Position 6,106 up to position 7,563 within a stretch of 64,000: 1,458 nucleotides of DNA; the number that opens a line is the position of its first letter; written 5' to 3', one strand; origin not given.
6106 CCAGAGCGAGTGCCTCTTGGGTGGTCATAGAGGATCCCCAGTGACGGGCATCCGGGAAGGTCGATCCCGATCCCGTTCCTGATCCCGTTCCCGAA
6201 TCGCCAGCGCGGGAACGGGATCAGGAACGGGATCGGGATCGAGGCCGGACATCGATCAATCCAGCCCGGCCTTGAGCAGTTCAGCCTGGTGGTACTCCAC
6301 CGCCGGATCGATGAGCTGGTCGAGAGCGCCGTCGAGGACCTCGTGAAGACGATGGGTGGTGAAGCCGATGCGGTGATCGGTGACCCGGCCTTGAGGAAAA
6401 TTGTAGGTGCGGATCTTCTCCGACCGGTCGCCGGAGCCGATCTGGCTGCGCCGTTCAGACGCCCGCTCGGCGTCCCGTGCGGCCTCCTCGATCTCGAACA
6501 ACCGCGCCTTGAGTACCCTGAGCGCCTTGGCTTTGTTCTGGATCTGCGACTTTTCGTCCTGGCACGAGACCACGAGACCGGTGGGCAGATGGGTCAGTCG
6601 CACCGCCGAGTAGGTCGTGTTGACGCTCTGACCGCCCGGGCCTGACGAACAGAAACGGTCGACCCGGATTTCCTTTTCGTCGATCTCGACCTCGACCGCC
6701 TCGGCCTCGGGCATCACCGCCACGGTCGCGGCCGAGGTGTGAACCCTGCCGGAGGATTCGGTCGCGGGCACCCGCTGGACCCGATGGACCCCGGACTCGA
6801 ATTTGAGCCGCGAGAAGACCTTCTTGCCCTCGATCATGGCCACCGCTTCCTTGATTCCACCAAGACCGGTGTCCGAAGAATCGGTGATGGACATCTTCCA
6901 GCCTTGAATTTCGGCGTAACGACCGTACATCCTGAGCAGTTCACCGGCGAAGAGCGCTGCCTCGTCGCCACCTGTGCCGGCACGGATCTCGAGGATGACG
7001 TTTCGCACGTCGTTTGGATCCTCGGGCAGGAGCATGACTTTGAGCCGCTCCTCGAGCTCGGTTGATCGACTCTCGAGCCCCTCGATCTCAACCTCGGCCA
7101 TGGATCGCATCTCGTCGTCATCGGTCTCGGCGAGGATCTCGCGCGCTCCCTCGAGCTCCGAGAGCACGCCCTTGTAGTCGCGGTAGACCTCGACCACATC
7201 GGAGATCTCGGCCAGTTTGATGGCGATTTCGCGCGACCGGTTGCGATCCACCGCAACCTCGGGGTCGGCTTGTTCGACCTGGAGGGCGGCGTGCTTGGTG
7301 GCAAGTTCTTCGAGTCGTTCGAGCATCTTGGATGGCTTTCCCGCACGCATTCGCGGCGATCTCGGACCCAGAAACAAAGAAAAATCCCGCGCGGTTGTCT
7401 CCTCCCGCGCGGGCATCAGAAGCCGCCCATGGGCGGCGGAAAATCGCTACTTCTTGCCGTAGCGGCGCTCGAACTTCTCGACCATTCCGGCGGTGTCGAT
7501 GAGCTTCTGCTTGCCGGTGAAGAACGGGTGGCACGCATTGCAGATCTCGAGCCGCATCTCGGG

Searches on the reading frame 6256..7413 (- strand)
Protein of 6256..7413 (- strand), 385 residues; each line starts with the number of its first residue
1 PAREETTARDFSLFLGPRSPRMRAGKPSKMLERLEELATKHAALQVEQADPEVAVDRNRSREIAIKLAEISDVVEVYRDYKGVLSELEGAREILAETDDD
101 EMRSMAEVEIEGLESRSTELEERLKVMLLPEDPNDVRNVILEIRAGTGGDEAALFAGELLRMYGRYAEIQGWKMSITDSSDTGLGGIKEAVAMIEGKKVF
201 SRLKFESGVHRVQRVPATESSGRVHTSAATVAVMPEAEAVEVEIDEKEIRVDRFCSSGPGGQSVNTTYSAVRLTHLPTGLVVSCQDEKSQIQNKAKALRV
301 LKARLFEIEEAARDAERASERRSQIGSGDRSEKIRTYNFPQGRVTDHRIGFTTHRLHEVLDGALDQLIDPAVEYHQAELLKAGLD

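Call 46: search_protein_families(library=pfam, proteins=[window:6256-7413:-], max_evalue=0.0001)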
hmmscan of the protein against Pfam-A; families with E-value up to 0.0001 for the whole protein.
window:6256-7413:- (385 aa): 2 families
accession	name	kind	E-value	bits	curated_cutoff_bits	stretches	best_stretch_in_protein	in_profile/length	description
PF03462.23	PCRF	-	4e-71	239.3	24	1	38-231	2-194/194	PCRF domain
PF00472.26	RF-1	-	2.5e-42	143.9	35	1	239-348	2-116/116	RF-1 domain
